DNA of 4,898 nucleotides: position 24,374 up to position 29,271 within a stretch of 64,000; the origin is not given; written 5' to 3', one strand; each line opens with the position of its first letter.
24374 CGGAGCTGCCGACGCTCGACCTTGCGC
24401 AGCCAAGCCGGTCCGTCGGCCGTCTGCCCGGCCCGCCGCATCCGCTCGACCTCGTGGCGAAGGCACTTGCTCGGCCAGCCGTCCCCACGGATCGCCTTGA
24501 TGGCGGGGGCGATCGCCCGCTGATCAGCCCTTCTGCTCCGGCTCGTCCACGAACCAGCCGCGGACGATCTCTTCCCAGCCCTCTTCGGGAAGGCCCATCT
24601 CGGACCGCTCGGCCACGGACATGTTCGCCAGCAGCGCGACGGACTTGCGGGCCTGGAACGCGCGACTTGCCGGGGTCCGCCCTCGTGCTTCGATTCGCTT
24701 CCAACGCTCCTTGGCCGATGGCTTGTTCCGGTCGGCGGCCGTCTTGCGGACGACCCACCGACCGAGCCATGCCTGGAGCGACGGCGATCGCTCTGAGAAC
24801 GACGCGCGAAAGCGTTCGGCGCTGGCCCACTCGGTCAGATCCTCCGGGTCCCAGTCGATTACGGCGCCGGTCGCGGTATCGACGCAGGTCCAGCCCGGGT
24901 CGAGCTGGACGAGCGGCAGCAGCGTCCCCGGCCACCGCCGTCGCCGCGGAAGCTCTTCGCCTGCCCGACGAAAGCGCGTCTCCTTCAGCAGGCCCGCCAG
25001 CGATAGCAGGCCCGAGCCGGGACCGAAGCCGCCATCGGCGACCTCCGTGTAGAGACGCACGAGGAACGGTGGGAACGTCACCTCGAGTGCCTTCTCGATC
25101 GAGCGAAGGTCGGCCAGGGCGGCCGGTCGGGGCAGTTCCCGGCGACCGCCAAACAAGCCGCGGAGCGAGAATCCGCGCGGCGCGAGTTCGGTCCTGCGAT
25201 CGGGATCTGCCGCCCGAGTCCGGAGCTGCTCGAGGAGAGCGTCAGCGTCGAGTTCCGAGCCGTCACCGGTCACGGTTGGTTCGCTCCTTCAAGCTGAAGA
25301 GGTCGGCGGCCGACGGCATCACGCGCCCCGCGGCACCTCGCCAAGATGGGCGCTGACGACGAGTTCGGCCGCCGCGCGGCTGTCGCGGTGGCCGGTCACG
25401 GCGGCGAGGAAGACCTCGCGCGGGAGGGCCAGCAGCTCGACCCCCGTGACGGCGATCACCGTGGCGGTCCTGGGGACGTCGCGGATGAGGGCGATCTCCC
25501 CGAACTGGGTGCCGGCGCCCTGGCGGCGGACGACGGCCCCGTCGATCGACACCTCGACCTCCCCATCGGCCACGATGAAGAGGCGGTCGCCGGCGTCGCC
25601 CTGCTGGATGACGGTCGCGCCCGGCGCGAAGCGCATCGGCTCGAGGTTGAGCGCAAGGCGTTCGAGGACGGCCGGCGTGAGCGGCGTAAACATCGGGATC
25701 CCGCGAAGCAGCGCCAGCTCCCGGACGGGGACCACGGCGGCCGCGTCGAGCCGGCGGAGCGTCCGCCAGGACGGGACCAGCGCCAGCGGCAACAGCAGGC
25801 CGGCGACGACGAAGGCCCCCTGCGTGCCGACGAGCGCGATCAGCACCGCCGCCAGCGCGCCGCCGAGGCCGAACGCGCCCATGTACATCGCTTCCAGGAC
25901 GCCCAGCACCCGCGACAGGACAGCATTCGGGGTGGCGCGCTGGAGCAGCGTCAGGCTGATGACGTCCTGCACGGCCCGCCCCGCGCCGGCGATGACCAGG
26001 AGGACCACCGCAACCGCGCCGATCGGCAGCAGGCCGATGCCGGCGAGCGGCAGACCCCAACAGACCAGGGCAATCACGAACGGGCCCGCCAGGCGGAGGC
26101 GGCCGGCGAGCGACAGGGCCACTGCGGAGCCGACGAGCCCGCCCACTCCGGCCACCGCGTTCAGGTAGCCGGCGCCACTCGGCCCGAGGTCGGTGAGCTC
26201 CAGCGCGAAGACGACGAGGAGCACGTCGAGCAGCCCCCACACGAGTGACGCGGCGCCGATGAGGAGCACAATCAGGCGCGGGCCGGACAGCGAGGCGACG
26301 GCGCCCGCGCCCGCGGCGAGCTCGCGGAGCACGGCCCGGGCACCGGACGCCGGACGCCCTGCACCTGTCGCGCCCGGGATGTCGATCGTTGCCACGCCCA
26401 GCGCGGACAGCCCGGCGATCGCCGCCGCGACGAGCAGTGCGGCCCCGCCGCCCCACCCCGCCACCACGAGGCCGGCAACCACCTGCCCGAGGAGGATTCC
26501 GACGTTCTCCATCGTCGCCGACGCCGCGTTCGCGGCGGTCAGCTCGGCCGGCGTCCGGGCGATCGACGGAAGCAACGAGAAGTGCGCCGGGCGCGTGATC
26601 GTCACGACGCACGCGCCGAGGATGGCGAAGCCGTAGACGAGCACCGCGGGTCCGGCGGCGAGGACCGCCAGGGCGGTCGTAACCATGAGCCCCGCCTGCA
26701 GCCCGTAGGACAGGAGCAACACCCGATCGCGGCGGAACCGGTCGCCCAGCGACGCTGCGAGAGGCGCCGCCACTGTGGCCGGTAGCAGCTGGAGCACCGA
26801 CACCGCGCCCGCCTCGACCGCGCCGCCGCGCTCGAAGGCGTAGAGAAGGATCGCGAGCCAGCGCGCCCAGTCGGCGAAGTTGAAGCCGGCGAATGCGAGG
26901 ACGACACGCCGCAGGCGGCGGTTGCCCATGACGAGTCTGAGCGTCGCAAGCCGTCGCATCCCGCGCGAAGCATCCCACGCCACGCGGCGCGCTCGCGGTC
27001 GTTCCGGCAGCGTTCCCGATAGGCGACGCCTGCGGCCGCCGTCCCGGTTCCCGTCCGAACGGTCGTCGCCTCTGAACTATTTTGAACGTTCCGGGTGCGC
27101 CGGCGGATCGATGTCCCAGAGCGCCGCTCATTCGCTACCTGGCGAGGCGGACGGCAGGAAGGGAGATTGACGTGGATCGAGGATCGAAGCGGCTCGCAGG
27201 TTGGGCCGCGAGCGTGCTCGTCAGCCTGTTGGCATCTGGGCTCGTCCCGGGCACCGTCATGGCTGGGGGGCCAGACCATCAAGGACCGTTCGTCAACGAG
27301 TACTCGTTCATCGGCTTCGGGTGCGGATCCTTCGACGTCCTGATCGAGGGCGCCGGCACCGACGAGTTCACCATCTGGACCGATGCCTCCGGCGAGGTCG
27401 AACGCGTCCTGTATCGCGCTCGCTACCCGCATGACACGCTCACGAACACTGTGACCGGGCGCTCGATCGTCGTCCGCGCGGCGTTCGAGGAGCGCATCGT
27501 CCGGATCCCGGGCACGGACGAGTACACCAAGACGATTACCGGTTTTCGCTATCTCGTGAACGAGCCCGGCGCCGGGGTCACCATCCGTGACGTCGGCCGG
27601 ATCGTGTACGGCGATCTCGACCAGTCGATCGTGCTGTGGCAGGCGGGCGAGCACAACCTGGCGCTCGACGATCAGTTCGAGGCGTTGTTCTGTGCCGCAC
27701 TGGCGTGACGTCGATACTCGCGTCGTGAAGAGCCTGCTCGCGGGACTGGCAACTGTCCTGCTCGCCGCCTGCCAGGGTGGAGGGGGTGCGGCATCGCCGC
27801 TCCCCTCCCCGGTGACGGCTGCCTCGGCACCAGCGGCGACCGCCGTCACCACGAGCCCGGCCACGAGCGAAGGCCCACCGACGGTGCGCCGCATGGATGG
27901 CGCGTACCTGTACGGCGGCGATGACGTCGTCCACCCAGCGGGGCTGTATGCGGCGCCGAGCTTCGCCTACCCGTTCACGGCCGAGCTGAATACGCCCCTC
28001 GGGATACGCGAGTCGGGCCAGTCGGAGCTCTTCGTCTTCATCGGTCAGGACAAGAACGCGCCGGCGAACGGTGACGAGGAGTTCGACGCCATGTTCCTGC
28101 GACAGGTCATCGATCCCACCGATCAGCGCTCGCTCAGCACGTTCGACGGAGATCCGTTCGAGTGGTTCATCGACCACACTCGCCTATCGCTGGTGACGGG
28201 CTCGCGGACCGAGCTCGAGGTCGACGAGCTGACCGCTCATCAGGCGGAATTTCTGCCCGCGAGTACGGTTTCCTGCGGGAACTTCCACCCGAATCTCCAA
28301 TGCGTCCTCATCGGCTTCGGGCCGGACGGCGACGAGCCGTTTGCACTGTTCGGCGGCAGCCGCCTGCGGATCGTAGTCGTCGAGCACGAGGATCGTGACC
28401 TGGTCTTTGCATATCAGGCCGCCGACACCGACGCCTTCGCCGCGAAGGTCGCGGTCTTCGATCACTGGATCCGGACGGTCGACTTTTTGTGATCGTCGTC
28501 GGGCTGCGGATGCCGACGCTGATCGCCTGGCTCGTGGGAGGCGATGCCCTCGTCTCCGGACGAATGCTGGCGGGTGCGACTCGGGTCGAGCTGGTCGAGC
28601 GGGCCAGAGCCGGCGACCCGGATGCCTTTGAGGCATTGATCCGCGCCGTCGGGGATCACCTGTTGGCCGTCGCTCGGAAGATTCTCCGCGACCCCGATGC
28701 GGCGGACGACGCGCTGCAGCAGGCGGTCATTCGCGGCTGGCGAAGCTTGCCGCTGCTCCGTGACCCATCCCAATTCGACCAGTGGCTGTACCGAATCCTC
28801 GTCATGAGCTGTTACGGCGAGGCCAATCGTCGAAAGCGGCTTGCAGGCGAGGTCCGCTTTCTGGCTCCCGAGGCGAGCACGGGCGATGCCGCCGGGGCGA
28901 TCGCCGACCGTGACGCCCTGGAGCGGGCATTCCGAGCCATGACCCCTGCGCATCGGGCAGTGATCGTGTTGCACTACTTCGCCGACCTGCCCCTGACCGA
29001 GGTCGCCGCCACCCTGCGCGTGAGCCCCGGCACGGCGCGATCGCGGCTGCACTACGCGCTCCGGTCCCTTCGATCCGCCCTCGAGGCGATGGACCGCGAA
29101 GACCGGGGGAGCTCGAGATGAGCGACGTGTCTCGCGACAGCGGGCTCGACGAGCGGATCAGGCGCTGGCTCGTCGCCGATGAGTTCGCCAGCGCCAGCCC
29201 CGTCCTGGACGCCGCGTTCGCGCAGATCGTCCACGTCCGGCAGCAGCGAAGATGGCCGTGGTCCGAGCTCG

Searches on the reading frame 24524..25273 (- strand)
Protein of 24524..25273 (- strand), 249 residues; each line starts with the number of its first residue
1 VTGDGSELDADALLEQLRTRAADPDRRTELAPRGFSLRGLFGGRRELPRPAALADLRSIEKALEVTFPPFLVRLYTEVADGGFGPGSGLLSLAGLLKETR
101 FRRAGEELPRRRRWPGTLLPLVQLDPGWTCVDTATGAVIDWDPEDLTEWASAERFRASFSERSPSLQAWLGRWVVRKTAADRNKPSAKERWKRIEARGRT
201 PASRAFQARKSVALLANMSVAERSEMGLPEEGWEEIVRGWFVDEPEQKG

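Call 4: search_protein_families(library=pfam, proteins=[window:24524-25273:-], max_evalue=0.01)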
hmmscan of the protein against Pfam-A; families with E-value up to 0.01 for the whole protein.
window:24524-25273:- (249 aa): 2 families
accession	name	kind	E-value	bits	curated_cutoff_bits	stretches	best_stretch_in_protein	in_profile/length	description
PF09346.15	SMI1_KNR4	-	1.1e-05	26.4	25.4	1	50-153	1-107/125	SMI1 / KNR4 family (SUKH-1)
PF14567.11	SUKH_5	-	0.0046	17.2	27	0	53-149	24-130/142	SMI1-KNR4 cell-wall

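Call 5: search_protein_families(library=ncbifam, proteins=[window:24524-25273:-], max_evalue=0.01)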
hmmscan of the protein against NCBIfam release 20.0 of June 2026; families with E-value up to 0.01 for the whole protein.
window:24524-25273:- (249 aa): 0 families

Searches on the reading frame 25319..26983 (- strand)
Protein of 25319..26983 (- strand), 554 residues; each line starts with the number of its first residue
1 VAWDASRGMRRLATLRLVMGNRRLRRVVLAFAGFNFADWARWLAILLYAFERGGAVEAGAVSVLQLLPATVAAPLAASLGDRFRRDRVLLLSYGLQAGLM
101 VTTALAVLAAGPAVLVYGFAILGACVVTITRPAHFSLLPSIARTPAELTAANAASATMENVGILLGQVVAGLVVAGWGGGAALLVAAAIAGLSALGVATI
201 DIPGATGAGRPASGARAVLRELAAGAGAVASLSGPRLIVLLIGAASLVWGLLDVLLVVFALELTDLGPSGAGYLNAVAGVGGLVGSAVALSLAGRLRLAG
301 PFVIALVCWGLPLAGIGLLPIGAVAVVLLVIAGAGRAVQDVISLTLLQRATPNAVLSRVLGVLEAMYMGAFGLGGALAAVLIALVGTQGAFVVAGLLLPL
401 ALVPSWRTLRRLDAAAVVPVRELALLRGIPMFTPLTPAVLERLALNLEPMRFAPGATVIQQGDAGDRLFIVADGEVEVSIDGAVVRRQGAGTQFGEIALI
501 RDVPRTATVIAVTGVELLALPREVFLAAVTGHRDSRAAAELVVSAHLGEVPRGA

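Call 38: search_protein_families(library=pfam, proteins=[window:25319-26983:-], max_evalue=0.01)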
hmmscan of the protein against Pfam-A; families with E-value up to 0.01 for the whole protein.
window:25319-26983:- (554 aa): 2 families
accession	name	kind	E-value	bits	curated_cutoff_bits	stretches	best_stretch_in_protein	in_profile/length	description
PF00027.35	cNMP_binding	-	1e-19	70.7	27.5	1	450-528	2-85/89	Cyclic nucleotide-binding domain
PF07690.21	MFS_1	-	1.6e-17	63.9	33.4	2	34-352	8-324/347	Major Facilitator Superfamily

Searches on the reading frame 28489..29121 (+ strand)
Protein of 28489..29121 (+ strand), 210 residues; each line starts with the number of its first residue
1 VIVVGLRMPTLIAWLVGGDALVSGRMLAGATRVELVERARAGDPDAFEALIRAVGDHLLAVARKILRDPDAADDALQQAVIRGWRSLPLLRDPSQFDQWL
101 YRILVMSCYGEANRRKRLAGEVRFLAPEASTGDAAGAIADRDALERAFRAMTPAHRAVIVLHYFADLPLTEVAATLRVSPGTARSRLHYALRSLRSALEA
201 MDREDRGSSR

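Call 38: search_protein_families(library=pfam, proteins=[window:28489-29121:+], max_evalue=0.01)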
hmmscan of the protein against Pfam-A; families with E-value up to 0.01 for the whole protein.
window:28489-29121:+ (210 aa): 4 families
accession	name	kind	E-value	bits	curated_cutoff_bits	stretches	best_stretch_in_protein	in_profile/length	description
PF04545.22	Sigma70_r4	-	8.8e-12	44.8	24.1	1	148-195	2-49/50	Sigma-70, region 4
PF08281.18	Sigma70_r4_2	-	6.7e-10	38.9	25.7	1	142-194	2-54/54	Sigma-70, region 4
PF04542.20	Sigma70_r2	-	7.9e-10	38.8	24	1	50-117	1-70/71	Sigma-70 region 2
PF07638.17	Sigma70_ECF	-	3.3e-07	30.8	21.1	1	34-196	6-181/185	ECF sigma factor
